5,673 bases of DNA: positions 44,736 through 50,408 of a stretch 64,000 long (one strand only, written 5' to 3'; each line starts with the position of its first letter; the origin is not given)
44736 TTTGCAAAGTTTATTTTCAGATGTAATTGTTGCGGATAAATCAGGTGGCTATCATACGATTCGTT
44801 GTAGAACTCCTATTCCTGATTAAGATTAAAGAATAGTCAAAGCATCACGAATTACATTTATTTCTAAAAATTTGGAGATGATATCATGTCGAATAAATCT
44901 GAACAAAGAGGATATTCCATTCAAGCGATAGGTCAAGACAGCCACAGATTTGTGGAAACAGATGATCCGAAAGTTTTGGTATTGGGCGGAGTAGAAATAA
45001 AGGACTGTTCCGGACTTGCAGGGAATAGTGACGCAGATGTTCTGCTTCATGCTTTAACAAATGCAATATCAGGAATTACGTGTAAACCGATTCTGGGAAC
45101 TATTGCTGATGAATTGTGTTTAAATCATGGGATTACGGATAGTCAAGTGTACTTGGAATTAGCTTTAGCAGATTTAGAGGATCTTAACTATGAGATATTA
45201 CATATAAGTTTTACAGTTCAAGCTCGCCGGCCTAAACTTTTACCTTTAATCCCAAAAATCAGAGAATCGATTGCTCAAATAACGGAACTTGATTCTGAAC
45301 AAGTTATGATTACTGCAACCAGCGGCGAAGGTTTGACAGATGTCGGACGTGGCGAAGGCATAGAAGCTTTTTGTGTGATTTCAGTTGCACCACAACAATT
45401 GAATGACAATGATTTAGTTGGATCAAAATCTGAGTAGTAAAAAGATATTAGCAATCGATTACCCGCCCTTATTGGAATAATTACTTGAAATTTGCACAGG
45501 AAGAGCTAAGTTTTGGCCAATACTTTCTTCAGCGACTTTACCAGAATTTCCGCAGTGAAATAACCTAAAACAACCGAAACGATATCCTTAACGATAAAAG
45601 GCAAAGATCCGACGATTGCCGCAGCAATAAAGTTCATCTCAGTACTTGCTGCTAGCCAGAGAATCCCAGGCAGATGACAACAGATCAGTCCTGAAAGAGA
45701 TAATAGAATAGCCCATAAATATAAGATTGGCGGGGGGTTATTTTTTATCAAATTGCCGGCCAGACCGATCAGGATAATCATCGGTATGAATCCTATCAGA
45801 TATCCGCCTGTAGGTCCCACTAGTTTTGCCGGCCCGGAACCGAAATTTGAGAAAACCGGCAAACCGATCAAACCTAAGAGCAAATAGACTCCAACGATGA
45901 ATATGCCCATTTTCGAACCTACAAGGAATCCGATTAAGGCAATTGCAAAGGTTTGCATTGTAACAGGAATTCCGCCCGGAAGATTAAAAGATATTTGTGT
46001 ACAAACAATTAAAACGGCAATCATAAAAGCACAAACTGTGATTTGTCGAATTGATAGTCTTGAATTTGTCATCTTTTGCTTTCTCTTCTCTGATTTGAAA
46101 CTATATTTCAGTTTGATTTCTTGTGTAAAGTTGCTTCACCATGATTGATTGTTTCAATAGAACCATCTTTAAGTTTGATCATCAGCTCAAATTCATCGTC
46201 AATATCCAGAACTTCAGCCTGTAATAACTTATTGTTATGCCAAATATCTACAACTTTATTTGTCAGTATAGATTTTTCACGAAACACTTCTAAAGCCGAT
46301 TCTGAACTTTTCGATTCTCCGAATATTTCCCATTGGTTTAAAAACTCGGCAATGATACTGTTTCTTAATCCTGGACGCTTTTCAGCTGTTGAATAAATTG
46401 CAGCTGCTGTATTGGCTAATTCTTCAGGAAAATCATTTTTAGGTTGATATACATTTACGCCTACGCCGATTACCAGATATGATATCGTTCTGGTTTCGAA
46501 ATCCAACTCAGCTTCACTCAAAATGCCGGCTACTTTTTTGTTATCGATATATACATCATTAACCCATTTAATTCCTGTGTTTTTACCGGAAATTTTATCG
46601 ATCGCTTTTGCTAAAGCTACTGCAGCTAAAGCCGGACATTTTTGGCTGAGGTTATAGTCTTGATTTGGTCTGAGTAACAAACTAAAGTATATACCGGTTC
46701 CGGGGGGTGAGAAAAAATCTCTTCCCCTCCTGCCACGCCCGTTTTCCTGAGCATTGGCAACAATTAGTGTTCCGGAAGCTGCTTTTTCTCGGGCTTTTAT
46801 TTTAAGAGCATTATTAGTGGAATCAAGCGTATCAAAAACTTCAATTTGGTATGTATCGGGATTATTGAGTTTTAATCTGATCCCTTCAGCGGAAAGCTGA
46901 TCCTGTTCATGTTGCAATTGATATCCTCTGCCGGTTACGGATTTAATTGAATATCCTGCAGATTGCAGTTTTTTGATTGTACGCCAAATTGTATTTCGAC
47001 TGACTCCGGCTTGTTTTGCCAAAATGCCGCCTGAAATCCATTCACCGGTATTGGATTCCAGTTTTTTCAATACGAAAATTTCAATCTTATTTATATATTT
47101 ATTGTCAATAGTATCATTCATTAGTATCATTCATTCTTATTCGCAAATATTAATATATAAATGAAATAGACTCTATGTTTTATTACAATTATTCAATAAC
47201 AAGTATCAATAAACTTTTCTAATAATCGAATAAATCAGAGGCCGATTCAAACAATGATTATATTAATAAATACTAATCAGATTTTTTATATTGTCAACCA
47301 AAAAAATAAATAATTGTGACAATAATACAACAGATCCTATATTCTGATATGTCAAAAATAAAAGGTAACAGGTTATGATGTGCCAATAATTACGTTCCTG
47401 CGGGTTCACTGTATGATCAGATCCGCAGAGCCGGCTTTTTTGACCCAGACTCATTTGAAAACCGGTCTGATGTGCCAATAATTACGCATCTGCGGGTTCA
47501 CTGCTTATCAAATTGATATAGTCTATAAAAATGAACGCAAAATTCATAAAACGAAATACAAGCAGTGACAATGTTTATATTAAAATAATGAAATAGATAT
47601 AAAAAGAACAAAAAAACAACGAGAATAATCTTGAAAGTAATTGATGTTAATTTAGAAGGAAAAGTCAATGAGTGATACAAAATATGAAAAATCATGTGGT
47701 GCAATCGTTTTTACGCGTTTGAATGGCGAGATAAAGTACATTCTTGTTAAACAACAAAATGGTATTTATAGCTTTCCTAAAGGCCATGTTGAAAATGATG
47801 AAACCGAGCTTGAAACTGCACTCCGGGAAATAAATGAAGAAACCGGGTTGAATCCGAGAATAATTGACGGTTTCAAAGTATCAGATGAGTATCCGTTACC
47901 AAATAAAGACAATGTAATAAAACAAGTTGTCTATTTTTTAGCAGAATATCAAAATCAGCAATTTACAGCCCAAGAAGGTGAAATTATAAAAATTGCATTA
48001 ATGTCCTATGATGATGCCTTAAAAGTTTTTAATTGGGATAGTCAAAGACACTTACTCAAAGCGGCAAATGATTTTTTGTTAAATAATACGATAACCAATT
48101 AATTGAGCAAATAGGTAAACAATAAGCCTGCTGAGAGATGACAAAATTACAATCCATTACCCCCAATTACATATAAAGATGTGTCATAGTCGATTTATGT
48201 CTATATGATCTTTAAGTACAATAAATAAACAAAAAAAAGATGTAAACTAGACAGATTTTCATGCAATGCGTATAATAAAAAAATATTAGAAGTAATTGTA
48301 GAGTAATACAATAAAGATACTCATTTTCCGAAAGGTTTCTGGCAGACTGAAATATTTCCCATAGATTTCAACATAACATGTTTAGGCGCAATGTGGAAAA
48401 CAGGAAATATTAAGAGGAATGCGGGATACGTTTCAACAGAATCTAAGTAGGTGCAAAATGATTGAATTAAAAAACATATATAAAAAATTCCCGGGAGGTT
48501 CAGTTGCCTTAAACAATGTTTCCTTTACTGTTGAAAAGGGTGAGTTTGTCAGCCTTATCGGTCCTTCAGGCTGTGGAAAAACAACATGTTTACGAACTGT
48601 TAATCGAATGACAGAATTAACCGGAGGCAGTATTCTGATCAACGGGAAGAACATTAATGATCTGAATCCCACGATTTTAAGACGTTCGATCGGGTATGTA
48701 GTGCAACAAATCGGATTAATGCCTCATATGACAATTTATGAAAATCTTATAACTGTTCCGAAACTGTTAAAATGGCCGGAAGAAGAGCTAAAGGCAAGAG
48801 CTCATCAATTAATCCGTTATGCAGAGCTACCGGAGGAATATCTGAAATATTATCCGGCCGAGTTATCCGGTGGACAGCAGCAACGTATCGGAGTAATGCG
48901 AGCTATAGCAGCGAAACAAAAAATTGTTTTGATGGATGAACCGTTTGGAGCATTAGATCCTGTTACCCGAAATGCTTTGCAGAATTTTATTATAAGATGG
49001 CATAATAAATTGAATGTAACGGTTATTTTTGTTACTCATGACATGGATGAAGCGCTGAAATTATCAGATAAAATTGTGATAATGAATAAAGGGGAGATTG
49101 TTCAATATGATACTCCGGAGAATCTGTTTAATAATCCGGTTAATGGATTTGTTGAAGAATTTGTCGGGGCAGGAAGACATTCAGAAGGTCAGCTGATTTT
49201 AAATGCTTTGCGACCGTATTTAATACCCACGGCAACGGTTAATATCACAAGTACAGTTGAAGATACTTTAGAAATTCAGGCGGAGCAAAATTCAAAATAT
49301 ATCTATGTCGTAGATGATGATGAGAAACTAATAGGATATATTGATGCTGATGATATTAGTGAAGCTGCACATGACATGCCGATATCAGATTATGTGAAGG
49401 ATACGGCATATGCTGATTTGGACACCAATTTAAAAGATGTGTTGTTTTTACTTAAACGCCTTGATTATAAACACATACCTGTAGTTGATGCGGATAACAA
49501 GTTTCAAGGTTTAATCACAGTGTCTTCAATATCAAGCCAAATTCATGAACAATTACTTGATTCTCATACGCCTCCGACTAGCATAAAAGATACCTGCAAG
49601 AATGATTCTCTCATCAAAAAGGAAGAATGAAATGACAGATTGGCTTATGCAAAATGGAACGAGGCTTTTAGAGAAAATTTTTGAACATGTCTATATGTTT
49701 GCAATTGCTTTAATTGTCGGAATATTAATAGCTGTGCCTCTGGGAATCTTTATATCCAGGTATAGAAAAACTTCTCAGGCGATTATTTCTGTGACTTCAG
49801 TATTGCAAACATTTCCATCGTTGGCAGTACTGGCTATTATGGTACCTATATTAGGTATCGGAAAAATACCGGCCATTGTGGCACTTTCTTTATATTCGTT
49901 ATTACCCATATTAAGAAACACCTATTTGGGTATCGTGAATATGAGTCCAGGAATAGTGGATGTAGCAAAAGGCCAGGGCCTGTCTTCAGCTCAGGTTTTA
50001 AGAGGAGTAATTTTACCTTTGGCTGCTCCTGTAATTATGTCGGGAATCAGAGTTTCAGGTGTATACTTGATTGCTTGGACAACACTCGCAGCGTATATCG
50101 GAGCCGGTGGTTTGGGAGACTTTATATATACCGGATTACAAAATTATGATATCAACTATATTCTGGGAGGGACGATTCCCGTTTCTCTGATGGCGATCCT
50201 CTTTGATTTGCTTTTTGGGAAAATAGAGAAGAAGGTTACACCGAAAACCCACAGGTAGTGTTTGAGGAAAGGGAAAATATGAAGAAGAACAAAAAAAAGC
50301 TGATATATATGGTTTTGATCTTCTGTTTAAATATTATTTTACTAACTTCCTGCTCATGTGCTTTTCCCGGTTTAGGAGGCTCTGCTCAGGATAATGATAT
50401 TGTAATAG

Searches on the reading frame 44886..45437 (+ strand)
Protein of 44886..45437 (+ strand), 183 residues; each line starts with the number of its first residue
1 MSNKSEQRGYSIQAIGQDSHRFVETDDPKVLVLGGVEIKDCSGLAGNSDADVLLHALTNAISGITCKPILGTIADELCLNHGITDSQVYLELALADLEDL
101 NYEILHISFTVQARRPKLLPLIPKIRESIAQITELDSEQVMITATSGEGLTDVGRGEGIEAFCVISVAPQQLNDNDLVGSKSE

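Call 53: search_protein_families(library=ncbifam, proteins=[window:44886-45437:+], max_evalue=1e-8)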
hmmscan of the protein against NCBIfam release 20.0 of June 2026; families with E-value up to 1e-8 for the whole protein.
window:44886-45437:+ (183 aa): 2 families
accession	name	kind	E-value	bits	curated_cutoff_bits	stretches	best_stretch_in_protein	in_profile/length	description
TIGR00151.1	ispF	equivalog_domain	5e-43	146.9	116.45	1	15-167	4-153/155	2-C-methyl-D-erythritol 2,4-cyclodiphosphate synthase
NF006899.0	PRK09382.1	equivalog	6.6e-28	97.9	417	1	10-170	225-382/387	bifunctional 2-C-methyl-D-erythritol 4-phosphate cytidylyltransferase/2-C-methyl-D-erythritol 2,4-cyclodiphosphate synthase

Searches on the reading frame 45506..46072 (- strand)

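Call 53: search_protein_families(library=ncbifam, proteins=[window:45506-46072:-], max_evalue=1e-8)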
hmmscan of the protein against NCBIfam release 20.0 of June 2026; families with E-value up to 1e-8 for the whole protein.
window:45506-46072:- (188 aa): 0 families

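Call 67: search_protein_families(library=pfam, proteins=[window:45506-46072:-], max_evalue=0.000001)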
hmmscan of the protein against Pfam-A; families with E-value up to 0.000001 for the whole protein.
window:45506-46072:- (188 aa): 1 family
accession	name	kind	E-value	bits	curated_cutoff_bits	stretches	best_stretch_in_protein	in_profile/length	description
PF02632.19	BioY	-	3.2e-36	124.8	25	1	34-176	3-137/140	BioY family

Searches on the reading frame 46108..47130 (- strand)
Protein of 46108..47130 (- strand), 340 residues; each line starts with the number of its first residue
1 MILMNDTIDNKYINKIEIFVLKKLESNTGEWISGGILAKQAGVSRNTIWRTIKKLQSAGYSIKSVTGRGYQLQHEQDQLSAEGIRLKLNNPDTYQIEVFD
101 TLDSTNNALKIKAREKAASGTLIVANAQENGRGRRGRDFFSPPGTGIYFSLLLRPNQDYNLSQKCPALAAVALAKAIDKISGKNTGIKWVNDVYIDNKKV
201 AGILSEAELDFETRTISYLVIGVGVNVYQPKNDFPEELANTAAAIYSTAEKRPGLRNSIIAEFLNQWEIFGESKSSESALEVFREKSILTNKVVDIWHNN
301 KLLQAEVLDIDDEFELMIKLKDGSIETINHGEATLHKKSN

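Call 53: search_protein_families(library=ncbifam, proteins=[window:46108-47130:-], max_evalue=1e-8)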
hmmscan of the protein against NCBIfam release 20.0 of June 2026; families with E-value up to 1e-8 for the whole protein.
window:46108-47130:- (340 aa): 11 families
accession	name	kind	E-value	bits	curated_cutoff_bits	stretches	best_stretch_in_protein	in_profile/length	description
NF008846.0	PRK11886.1-1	equivalog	5.6e-65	219.7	353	1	24-336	10-309/312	bifunctional biotin--[acetyl-CoA-carboxylase] ligase/biotin operon repressor BirA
TIGR00121.1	birA_ligase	equivalog_domain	6.5e-47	160.1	83.1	1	96-334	2-233/235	biotin--[acetyl-CoA-carboxylase] ligase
NF008848.0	PRK11886.1-3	equivalog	6.2e-46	156.9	362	1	21-335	7-315/319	bifunctional biotin--[acetyl-CoA-carboxylase] ligase/biotin operon repressor BirA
NF008847.0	PRK11886.1-2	equivalog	1.5e-45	155.9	293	1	21-338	11-319/320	bifunctional biotin--[acetyl-CoA-carboxylase] ligase/biotin operon repressor BirA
NF008850.0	PRK11886.1-5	equivalog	1.5e-38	132.8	489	1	22-325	13-307/320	bifunctional biotin--[acetyl-CoA-carboxylase] ligase/biotin operon repressor BirA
NF008849.0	PRK11886.1-4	equivalog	1.2e-35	123.2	474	1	28-335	16-316/320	bifunctional biotin--[acetyl-CoA-carboxylase] ligase/biotin operon repressor BirA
NF006206.0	PRK08330.1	equivalog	1.3e-35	122.9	311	1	96-335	13-240/243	biotin--protein ligase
NF005405.0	PRK06955.1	equivalog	2e-19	69.8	312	1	79-232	17-178/300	biotin--[acetyl-CoA-carboxylase] ligase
NF006294.0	PRK08477.1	equivalog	8.5e-16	57.9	179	1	94-234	4-138/214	biotin--[acetyl-CoA-carboxylase] ligase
NF009862.0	PRK13325.1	equivalog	1.8e-13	50.1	761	1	79-262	68-245/592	bifunctional biotin--[acetyl-CoA-carboxylase] ligase/type III pantothenate kinase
TIGR00122.1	birA_repr_reg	equivalog_domain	3e-12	46.2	70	1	24-88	6-69/69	biotin operon repressor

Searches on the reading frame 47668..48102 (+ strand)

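Call 53: search_protein_families(library=ncbifam, proteins=[window:47668-48102:+], max_evalue=1e-8)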
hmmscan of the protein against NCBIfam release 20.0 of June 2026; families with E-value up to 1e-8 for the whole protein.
window:47668-48102:+ (144 aa): 1 family
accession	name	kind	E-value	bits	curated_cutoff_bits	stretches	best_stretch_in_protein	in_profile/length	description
NF052459.1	OxoGTPPhMutT1Mycb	equivalog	2.1e-11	43.5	475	1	31-132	28-124/292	8-oxo-(d)GTP phosphatase MutT1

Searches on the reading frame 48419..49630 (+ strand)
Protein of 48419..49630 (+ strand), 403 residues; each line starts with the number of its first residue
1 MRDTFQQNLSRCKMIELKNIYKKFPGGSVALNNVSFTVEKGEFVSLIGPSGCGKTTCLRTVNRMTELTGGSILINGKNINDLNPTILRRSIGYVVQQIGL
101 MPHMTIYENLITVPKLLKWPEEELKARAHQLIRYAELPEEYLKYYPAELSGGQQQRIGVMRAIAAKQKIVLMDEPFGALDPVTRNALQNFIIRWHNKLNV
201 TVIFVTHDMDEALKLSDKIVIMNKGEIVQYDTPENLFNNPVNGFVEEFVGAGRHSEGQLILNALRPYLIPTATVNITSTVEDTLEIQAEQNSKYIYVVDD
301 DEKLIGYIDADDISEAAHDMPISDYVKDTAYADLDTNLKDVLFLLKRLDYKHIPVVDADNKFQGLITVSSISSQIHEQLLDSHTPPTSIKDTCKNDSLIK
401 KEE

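Call 53: search_protein_families(library=ncbifam, proteins=[window:48419-49630:+], max_evalue=1e-8)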
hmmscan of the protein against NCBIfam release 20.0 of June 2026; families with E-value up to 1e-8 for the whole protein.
window:48419-49630:+ (403 aa): 180 families (the best 25 are shown)
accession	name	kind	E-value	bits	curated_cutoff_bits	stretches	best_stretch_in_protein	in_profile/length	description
TIGR01186.1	proV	subfamily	1.5e-105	353.3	326.6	1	26-373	4-355/363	betaine/proline/choline family ABC transporter ATP-binding protein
NF006987.0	PRK09452.1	equivalog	4e-69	233.1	482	1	6-295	9-293/378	spermidine/putrescine ABC transporter ATP-binding protein PotA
TIGR03265.1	PhnT2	equivalog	3.9e-68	230.3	457.7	1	14-252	4-238/353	putative 2-aminoethylphosphonate ABC transporter ATP-binding protein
NF043075.1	MMSYN1_0197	equivalog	1.1e-66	225.1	550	1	13-260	1-244/341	spermidine/putrescine ABC transporter ATP-binding protein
TIGR00968.1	3a0106s01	subfamily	4.5e-65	219.5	342.75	1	15-251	1-233/237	sulfate ABC transporter ATP-binding protein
TIGR03415.1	ABC_choXWV_ATP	equivalog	1.9e-63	214.7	483.75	1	25-375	34-379/382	choline ABC transporter ATP-binding protein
NF008653.0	PRK11650.1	subfamily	3.3e-62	210.6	432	1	14-251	3-237/357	sn-glycerol-3-phosphate ABC transporter ATP-binding protein UgpC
TIGR01187.1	potA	subfamily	3.1e-61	207.2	355.6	1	46-287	1-238/325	polyamine ABC transporter ATP-binding protein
NF040840.2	tungstate_WtpC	equivalog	3.5e-59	200.8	440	1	14-283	1-264/347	tungstate ABC transporter ATP-binding protein WtpC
NF008513.0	PRK11432.1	equivalog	3.9e-58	197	496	1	13-259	5-247/351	ferric ABC transporter ATP-binding protein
NF008105.0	PRK10851.1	equivalog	1.7e-57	194.8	502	1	15-258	3-246/362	sulfate/thiosulfate ABC transporter ATP-binding protein CysA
NF040933.2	ABC_arch_GlcV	equivalog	2e-57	194.7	450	1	15-267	3-257/357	glucose ABC transporter ATP-binding protein GlcV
NF007480.0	PRK10070.1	equivalog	4.1e-57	193.8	444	1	26-368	39-385/400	glycine betaine/L-proline ABC transporter ATP-binding protein ProV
TIGR03258.1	PhnT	equivalog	1.1e-56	192.5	499.15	1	26-252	19-243/359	2-aminoethylphosphonate ABC transport system ATP-binding subunit PhnT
NF008233.0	PRK11000.1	equivalog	3.7e-55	187.2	568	1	15-253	4-238/369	maltose/maltodextrin ABC transporter ATP-binding protein MalK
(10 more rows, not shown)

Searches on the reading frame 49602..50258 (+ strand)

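Call 53: search_protein_families(library=ncbifam, proteins=[window:49602-50258:+], max_evalue=1e-8)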
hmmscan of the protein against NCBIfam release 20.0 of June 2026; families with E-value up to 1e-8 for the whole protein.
window:49602-50258:+ (218 aa): 7 families
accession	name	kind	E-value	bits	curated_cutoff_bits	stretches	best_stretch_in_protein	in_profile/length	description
NF008196.0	PRK10952.1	equivalog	6.4e-25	87.7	439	1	35-211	155-331/356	glycine betaine/L-proline ABC transporter permease ProW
TIGR03416.1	ABC_choXWV_perm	equivalog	1.1e-23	84.1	363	1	23-204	85-266/267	choline ABC transporter permease subunit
NF008470.0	PRK11365.1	equivalog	1e-13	51.3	347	1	5-163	41-197/263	aliphatic sulfonate ABC transporter permease SsuC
NF007545.0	PRK10160.1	equivalog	2.1e-12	47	342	1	33-215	87-270/275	taurine ABC transporter permease TauC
TIGR01097.1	PhnE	equivalog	1.5e-11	44.2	216.7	1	11-211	46-250/252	phosphonate ABC transporter, permease protein PhnE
NF040733.1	ABC_perm_U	equivalog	1.6e-11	44.2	295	1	37-211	69-244/251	ABC transporter permease subunit SaoP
TIGR01183.1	ntrB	equivalog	1.7e-10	40.9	209.05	1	31-205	24-199/202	nitrate ABC transporter permease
